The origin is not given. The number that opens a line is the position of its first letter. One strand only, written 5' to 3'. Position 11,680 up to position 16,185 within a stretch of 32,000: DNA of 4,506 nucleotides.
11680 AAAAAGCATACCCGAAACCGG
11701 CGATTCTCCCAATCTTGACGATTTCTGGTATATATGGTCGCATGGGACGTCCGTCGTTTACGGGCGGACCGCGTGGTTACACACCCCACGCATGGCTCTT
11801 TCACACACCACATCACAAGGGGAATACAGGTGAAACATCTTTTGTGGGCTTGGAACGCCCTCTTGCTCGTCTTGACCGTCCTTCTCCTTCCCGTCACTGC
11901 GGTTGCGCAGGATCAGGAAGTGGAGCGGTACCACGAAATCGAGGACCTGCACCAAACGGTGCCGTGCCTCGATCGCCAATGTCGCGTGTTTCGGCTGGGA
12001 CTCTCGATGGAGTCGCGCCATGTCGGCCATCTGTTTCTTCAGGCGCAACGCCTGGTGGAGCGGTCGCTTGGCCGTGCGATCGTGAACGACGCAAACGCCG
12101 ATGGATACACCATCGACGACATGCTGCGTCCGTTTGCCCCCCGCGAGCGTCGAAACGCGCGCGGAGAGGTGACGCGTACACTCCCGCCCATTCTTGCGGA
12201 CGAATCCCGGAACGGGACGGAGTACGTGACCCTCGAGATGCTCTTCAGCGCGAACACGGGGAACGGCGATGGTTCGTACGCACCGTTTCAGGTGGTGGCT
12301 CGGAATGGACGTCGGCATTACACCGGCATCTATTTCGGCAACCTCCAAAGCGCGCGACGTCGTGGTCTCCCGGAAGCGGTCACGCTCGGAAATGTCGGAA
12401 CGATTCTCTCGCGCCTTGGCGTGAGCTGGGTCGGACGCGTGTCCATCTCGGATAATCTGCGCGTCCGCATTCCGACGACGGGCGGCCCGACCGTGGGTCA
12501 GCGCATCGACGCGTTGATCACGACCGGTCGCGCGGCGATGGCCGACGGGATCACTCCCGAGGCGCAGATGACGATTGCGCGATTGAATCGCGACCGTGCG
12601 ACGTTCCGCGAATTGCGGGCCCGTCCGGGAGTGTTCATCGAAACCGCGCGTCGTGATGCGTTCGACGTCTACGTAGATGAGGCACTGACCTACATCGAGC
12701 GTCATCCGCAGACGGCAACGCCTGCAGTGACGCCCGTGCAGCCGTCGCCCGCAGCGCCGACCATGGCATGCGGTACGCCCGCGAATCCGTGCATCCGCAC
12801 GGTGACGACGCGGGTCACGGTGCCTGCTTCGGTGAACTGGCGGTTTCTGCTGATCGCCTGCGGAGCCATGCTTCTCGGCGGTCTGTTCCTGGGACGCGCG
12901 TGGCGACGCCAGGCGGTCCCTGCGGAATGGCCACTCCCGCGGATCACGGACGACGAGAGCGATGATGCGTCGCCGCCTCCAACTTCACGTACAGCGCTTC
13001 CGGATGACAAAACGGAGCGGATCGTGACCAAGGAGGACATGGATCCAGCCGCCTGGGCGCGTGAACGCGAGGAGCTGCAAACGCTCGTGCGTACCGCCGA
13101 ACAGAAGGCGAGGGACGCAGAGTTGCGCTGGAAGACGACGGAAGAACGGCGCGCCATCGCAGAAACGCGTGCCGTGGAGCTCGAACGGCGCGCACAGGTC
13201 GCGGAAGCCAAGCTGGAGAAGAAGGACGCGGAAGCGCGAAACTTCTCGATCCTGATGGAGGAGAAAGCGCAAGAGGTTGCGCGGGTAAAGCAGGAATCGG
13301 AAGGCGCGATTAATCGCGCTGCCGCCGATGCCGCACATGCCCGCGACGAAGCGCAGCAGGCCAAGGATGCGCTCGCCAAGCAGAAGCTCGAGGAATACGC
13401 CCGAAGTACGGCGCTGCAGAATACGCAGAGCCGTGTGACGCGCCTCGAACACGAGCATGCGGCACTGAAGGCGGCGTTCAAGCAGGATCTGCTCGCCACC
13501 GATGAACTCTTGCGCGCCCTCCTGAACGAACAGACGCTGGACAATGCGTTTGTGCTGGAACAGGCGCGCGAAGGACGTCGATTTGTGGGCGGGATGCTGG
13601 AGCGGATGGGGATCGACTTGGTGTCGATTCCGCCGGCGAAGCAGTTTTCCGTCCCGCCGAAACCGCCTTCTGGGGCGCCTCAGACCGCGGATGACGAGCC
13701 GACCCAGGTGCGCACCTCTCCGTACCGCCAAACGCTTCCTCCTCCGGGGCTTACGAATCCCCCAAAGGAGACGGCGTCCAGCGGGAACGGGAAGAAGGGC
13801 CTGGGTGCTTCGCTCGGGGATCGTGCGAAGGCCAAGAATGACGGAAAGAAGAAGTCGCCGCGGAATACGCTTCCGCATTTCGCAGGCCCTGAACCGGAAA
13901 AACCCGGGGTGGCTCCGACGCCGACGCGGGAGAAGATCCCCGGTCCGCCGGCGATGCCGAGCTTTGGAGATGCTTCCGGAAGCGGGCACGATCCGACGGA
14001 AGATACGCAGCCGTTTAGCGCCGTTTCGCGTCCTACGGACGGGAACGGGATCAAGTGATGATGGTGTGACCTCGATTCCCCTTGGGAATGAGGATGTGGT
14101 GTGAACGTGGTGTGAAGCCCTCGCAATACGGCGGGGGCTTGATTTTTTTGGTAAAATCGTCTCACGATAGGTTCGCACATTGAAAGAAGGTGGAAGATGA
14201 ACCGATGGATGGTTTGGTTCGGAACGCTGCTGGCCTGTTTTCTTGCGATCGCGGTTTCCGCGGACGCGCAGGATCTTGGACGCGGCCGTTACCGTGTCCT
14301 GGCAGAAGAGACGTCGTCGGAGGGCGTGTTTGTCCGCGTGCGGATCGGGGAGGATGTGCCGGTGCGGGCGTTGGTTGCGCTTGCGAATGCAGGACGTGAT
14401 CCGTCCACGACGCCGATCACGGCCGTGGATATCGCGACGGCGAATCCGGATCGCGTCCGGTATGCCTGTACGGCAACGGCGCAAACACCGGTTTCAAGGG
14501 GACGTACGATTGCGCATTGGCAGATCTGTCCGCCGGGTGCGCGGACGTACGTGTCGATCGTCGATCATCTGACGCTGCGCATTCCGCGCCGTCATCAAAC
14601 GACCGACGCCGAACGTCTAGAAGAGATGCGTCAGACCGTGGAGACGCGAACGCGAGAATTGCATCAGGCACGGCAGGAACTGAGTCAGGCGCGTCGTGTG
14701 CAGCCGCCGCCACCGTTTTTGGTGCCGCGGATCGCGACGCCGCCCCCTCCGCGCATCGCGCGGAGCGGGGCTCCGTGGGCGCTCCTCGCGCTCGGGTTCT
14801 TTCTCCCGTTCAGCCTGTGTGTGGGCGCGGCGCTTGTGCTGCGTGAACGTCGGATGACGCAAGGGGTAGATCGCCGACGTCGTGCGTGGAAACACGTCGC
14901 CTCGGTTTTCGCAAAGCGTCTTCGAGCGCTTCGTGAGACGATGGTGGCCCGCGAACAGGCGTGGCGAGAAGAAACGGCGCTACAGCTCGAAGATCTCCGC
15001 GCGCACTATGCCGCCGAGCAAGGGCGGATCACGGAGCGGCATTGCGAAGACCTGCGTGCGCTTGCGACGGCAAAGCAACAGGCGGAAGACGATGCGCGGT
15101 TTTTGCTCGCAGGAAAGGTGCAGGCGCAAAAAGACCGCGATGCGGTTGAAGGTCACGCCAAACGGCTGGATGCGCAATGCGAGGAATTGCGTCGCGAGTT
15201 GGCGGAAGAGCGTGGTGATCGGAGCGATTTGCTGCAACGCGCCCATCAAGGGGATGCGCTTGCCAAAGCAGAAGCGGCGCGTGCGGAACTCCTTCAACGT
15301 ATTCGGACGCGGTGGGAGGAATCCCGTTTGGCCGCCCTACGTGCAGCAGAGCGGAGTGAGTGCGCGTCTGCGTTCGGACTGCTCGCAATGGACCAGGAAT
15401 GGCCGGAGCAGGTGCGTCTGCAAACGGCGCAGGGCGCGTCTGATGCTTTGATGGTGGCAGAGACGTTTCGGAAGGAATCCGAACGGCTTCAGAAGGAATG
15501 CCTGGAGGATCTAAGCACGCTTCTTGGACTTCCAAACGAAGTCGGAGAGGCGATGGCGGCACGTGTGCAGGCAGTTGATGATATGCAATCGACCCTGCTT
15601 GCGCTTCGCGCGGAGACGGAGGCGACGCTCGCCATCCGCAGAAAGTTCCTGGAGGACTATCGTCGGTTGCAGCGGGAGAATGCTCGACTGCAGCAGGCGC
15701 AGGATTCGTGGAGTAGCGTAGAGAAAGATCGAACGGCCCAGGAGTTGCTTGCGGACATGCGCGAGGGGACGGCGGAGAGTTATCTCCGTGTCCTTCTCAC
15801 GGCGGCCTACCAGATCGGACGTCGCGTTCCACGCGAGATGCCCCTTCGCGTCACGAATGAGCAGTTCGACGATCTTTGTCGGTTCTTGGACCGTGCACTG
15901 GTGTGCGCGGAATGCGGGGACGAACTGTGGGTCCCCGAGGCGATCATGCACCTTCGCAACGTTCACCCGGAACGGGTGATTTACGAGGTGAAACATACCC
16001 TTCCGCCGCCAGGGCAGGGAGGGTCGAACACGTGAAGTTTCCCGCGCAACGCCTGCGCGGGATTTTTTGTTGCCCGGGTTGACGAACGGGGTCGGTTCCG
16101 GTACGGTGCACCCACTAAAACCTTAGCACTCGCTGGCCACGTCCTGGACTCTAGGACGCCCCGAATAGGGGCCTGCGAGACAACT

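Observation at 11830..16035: Two adjacent genes encode large signal-peptide / single-TM / cytoplasmic coiled-coil proteins with no recognisable family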

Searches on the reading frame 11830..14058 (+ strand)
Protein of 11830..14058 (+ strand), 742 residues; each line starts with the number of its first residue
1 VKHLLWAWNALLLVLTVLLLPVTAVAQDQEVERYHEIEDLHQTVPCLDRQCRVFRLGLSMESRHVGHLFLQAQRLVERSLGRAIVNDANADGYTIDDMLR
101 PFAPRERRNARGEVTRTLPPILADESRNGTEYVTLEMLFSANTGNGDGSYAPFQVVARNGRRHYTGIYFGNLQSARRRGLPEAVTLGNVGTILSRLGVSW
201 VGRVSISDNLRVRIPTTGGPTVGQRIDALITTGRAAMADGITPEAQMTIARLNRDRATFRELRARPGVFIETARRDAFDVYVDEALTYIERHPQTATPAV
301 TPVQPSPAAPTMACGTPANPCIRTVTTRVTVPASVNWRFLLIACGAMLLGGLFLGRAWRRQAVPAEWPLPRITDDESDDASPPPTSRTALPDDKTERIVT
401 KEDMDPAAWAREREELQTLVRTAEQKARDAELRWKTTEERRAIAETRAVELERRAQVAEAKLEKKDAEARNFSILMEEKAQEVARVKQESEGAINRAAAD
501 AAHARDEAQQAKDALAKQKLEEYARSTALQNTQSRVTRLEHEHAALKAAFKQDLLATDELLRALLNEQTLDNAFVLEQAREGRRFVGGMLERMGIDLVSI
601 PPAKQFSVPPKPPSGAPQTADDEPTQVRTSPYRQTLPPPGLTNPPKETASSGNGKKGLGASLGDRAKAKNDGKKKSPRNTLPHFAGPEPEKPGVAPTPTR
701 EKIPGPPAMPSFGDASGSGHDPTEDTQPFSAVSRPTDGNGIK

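Call 8: search_protein_families(library=pfam, proteins=[window:11830-14058:+], max_evalue=0.01)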
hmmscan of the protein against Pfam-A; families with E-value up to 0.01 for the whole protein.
window:11830-14058:+ (742 aa): 0 families

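Call 10: find_homologous_proteins(query=window:11830-14058:+)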
Query window:11830-14058:+ (742 aa): 1 proteins with E <= 0.001 among 8000 candidates.
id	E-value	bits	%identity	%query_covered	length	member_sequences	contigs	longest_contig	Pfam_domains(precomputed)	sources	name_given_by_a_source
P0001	0.0e+0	1660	100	100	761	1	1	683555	-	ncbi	-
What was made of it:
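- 11830..14058 (+): Gene A: 742-aa type-I (N-out, C-in) single-pass membrane protein. Identical protein in NCBI from a 683,555-bp contig (call 10).
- Checked: NCBI's model is 761 aa (call 10).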

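Call 12: find_encoding_contigs(protein=P0001, flank=2000, max_places=3)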
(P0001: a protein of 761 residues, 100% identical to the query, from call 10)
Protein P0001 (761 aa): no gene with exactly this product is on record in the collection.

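Call 56: search_protein_families(library=ncbifam, proteins=[window:11830-14058:+], max_evalue=0.01)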
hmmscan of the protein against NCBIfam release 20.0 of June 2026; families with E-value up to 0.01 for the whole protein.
window:11830-14058:+ (742 aa): 2 families
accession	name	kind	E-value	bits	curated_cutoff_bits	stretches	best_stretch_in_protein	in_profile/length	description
TIGR02794.1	tolA_full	equivalog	0.00015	21.2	59.45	1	369-568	51-259/362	cell envelope integrity protein TolA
NF040676.1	wall_bind_EntB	exception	0.0018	16.9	780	1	408-537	259-392/490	cell wall-binding protein EntB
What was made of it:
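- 13132..13488 (+): A strongest heptad-like segment (aa 435-553) within the Pro/Gly-poor rod at about aa 400-600. Sub-threshold TolA-like match, 21 bits (call 56).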

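Call 58: search_solved_structures(query=window:11830-14058:+, max_evalue=1)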
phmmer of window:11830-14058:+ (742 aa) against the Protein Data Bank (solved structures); distinct sequences matched with E-value up to 1: 0.

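Call 77: search_protein_families(library=padloc, proteins=[window:11830-14058:+], max_evalue=0.01)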
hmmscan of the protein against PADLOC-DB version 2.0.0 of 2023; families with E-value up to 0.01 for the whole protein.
window:11830-14058:+ (742 aa): 0 families

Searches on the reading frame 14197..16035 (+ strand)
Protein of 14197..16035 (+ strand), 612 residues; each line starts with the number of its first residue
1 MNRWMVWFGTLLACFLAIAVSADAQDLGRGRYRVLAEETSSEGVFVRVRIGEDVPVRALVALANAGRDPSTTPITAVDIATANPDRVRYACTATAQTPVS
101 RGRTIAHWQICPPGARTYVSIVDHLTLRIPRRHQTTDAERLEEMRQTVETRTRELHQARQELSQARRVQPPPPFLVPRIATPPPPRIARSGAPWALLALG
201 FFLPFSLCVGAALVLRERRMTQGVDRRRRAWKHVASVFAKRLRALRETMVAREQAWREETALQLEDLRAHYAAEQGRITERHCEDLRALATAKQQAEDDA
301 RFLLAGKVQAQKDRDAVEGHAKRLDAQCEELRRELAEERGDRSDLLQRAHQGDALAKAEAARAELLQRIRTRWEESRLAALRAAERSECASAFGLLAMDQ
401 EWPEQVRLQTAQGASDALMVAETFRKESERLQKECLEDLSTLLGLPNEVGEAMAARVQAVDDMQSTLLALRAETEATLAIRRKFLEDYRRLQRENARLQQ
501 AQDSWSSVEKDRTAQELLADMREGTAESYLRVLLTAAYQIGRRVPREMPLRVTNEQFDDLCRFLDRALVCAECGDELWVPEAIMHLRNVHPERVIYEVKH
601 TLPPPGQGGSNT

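Call 8: search_protein_families(library=pfam, proteins=[window:14197-16035:+], max_evalue=0.01)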
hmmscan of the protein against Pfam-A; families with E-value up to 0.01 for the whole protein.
window:14197-16035:+ (612 aa): 0 families

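Call 16: find_homologous_proteins(query=window:14197-16035:+)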
Query window:14197-16035:+ (612 aa): 1 proteins with E <= 0.001 among 8000 candidates.
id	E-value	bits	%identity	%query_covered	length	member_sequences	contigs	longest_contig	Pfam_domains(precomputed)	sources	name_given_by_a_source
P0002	0.0e+0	1341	100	100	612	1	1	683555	-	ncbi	-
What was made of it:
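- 14197..16035 (+): Gene B: 612-aa type-I single-pass membrane protein, positional and sequence member of the family. Only itself found among 5.8 billion proteins by the word-seeded search (call 16).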

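Call 45: find_encoding_contigs(protein=P0002, flank=1000, max_places=3)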
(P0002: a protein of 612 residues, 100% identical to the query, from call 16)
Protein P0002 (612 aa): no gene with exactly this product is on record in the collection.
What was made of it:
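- Tried and rejected: Contig look-ups for P0001 and P0002 found no record, so the source organism's name was not recovered (calls 12, 45).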

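Call 56: search_protein_families(library=ncbifam, proteins=[window:14197-16035:+], max_evalue=0.01)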
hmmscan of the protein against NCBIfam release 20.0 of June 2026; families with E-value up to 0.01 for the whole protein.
window:14197-16035:+ (612 aa): 0 families

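Call 57: search_solved_structures(query=window:14197-16035:+, max_evalue=1)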
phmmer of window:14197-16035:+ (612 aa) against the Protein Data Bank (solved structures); distinct sequences matched with E-value up to 1: 2.
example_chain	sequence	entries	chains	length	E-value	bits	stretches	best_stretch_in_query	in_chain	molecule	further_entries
6bze_A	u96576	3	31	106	0.56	12.1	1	263-336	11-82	B-cell lymphoma/leukemia 10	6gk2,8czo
8czd_C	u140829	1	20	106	0.58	12.1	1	263-336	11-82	B-cell lymphoma/leukemia 10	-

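Call 77: search_protein_families(library=padloc, proteins=[window:14197-16035:+], max_evalue=0.01)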
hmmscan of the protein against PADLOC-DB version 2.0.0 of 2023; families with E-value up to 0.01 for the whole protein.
window:14197-16035:+ (612 aa): 0 families

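Call 84: search_dna_similar(query=window:14197-16035:+, collection=phages, mode=protein, max_evalue=0.001, max_rows=5)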
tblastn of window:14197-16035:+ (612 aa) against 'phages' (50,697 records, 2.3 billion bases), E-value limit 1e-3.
No match.

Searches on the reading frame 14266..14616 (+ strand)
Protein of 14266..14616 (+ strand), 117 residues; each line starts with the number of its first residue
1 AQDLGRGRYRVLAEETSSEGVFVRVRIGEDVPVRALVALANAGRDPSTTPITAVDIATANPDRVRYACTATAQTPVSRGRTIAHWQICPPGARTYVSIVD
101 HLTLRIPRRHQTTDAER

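Call 28: find_homologous_proteins(query=A1, max_evalue=0.01)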
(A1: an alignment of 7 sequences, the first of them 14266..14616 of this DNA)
Query A1 (7 sequences): 4018 candidates shared short words with the query, none scored E <= 0.01.
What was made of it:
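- Tried and rejected: Word-seeded searches of 5.8 billion proteins with A, B and the ectodomain alignment A1 returned only self-hits or nothing (calls 10, 16, 28).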

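Call 29: search_protein_families(library=pfam, alignment_id=A1, max_evalue=10)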
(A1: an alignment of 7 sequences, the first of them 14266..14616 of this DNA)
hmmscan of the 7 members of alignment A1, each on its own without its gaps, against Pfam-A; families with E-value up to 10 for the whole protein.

A. member 1, window:14266-14616:+ (117 aa): 0 families

B. families by the number of members that match (of 7 scanned): 2 families
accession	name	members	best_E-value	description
PF18888.5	DUF5650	1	0.23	Repeat of unknown function (DUF5650)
PF01476.26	LysM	1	0.24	LysM domain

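Call 30: search_solved_structures(query=A1, max_evalue=10, show_alignments=3)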
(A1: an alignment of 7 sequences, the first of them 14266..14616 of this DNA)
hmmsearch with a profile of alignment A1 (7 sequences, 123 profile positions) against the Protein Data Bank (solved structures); distinct sequences matched with E-value up to 10: 1.
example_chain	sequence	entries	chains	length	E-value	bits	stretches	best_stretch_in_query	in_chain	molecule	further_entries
5h1z_A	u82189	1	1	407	0.77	13.5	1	35-78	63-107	putative CYP alkane hydroxylase CYP153D17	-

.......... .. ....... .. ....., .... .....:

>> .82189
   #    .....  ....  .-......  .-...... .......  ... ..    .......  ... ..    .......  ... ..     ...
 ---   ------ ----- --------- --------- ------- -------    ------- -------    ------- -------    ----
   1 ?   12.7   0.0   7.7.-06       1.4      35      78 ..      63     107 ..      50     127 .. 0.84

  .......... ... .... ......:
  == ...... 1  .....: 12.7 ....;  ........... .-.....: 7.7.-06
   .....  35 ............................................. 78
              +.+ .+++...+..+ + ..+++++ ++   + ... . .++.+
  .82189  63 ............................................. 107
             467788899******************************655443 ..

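Call 44: predict_structure(alignment_id=A3)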
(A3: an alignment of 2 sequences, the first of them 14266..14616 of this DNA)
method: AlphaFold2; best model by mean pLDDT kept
length: 117 residues; sequences in the alignment: 2
mean_pLDDT: 35.2   pTM: 0.27
mean pLDDT of the five models: 35.2, 32.3, 31.7, 31.7, 30.7
residues with pLDDT >= 90: 0; 70-90: 0; 50-70: 0; < 50: 117
segments of 3 or more residues with pLDDT < 50: 1-117
pLDDT, mean of each block of 10 residues (from residue 1): 37 41 45 46 40 38 30 26 31 28 29 30
secondary structure, 60 per line:
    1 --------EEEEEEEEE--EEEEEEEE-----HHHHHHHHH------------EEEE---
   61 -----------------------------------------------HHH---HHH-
elements in order: E9-17 E20-27 H33-41 E54-57
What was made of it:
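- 14266..14616 (+): B family ectodomain (aa 24-140): pattern h.h..G / T..I..ANP / C...W..C / h.h.IP; no Lys. AF2 pLDDT 35 (call 44).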

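Call 63: fold_search(model_id=the predicted structure, library=pdb)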
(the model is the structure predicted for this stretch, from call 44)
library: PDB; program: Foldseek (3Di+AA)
matches with E <= 10: 210; with E <= 0.001: 0
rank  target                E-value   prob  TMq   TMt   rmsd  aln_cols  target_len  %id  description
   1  5vrf_A                1.4e+00  0.11  0.20  0.11   6.0        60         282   15  CryoEM Structure of the Zinc Transporter YiiP from helical crystals (released 2018-03-14)
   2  9hrs_B                1.4e+00  0.08  0.18  0.26   7.8        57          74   12  ZnT1 CTD regulation (released 2025-09-17)
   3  9g6k_LA               1.4e+00  0.04  0.21  0.14  12.1        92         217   14  LSU structure derived from the LSU sample of the mitoribosome from T. gondii. (released 2024-12-11)
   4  8d04_B                1.7e+00  0.13  0.23  0.40   6.2        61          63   18  Hallucinated C2 protein assembly HALC2_062 (released 2022-09-28)
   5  3byr                  1.8e+00  0.12  0.26  0.32   7.4        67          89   15  Mode of Action of a Putative Zinc Transporter CzrB (Zn form) (released 2008-09-23)
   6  5j7r_A                1.8e+00  0.11  0.26  0.22   5.2        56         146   12  2.5 Angstrom Crystal Structure of Putative Lipoprotein from Clostridium perfringens (released 2016-04-20)
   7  9if2_E                1.8e+00  0.07  0.18  0.26   7.8        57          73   12  ZnT1 CTD regulation (released 2025-09-17)
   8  8d04_C                1.9e+00  0.11  0.24  0.38   6.3        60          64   18  Hallucinated C2 protein assembly HALC2_062 (released 2022-09-28)
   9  5j7r_B                2.0e+00  0.10  0.26  0.21   5.2        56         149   12  2.5 Angstrom Crystal Structure of Putative Lipoprotein from Clostridium perfringens (released 2016-04-20)
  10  3byp_A                2.3e+00  0.12  0.26  0.34   5.2        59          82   17  Mode of Action of a Putative Zinc Transporter CzrB (released 2008-09-23)
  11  9hrs_A                2.3e+00  0.07  0.21  0.29   6.2        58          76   10  ZnT1 CTD regulation (released 2025-09-17)
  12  2q3l_A                2.3e+00  0.06  0.21  0.20   8.8        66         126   12  CRYSTAL STRUCTURE OF AN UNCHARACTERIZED PROTEIN FROM DUF3478 FAMILY WITH A SPOIIAA-LIKE FOLD (SHEW_3102) FROM SHEWANEL (released 2007-06-12)
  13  7y5g_A                2.4e+00  0.04  0.18  0.09  10.5        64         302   14  Cryo-EM structure of a eukaryotic ZnT8 in the presence of zinc (released 2022-12-14)
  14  5h08                  2.6e+00  0.07  0.21  0.09  15.4        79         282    9  Human PTPRZ D1 domain complexed with NAZ2329 (released 2017-07-26)
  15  2pn2                  2.6e+00  0.06  0.21  0.19   6.1        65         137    9  CRYSTAL STRUCTURE OF A PUTATIVE OSMOTIC STRESS INDUCED AND DETOXIFICATION RESPONSE PROTEIN (PSYC_0566) FROM PSYCHROBACTE (released 2007-05-08)
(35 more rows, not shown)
